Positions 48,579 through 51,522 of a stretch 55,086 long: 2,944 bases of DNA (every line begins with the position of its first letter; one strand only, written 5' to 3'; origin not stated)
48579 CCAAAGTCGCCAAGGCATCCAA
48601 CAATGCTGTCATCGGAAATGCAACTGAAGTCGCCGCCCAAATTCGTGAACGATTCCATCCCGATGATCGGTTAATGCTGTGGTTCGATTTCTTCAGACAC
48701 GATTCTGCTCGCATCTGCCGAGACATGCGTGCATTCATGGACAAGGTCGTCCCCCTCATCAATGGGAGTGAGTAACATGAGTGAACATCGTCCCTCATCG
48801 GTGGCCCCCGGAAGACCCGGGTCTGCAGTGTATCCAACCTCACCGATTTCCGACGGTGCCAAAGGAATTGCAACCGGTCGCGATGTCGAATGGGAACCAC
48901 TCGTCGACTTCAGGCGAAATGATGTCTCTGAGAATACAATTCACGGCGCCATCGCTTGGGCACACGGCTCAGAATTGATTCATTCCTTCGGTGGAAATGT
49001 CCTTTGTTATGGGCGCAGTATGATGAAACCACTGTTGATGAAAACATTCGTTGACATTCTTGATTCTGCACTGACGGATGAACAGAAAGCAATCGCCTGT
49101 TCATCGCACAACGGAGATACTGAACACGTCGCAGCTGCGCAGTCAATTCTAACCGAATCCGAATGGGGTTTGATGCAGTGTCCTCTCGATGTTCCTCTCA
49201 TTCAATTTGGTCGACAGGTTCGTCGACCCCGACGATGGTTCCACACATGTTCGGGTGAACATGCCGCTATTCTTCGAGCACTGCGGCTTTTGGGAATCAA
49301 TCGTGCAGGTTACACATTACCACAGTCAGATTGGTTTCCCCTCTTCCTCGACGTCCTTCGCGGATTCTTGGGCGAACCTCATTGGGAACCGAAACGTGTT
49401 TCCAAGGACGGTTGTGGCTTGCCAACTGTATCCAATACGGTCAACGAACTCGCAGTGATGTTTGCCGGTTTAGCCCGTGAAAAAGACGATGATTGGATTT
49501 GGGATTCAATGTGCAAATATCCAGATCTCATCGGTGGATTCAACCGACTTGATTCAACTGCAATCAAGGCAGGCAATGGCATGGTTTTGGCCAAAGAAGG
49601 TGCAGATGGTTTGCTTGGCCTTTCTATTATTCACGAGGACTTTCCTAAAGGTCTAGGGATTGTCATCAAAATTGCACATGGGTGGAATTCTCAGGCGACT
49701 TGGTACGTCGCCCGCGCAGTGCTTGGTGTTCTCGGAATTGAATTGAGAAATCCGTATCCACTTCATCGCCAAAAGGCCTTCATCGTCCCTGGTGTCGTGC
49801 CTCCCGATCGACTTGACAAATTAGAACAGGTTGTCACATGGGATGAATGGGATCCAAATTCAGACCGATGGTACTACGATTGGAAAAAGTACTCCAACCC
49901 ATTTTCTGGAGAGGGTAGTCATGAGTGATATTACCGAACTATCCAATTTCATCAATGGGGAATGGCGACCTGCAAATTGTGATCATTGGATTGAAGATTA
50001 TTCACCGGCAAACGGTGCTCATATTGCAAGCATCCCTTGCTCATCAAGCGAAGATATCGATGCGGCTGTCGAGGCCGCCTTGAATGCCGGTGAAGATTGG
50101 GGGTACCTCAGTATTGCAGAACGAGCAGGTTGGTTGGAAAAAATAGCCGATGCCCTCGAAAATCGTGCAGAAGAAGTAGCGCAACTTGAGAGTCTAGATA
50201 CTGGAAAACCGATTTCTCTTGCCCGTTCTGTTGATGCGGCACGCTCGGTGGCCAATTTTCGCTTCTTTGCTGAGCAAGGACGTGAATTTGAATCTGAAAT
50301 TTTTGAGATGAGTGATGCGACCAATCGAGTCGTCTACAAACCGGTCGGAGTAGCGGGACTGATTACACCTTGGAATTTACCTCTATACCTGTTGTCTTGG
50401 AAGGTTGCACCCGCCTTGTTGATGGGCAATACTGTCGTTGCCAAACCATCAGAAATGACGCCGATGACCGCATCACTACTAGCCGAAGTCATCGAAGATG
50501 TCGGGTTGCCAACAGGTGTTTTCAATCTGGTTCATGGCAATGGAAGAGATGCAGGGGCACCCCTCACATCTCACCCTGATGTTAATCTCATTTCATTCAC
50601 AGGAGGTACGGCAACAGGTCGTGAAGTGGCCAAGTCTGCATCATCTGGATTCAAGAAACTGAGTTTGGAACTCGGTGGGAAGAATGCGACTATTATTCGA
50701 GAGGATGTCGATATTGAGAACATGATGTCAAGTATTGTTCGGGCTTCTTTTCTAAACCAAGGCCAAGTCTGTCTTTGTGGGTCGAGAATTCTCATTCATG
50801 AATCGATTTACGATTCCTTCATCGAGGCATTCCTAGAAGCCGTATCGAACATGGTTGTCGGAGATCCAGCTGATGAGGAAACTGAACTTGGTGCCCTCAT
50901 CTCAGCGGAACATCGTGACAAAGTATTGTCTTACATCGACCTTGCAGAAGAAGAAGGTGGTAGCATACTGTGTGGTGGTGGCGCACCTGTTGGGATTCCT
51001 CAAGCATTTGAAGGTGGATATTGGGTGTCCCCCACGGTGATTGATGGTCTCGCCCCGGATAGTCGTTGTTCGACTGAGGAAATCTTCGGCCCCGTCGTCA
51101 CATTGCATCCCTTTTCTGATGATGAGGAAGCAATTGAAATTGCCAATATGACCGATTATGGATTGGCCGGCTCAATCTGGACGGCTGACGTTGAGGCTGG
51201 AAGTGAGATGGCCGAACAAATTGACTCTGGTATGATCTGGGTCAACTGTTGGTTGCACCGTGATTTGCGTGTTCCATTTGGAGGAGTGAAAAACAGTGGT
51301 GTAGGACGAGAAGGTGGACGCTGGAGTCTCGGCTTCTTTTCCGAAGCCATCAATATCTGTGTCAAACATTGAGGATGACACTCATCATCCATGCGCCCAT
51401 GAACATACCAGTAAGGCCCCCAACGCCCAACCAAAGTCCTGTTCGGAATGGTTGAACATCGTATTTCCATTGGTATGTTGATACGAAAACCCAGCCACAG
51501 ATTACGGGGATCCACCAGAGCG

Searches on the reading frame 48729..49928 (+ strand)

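Call 5: search_protein_families(library=pfam, proteins=[window:48729-49928:+], max_evalue=0.001)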
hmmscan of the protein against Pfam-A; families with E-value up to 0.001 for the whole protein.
window:48729-49928:+ (399 aa): 1 family
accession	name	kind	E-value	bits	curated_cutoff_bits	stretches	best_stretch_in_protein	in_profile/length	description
PF06089.17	Asparaginase_II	-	1.3e-42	146.4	25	1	59-340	1-295/322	L-asparaginase II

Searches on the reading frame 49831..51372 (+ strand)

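Call 5: search_protein_families(library=pfam, proteins=[window:49831-51372:+], max_evalue=0.001)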
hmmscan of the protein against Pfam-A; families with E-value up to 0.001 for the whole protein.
window:49831-51372:+ (513 aa): 2 families
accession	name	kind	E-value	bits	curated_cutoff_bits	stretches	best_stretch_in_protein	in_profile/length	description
PF00171.27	Aldedh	-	1.3e-167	558.5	23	1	45-505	1-457/461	Aldehyde dehydrogenase family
PF07368.16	DUF1487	-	0.0004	20.4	23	0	422-474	116-169/215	Protein of unknown function (DUF1487)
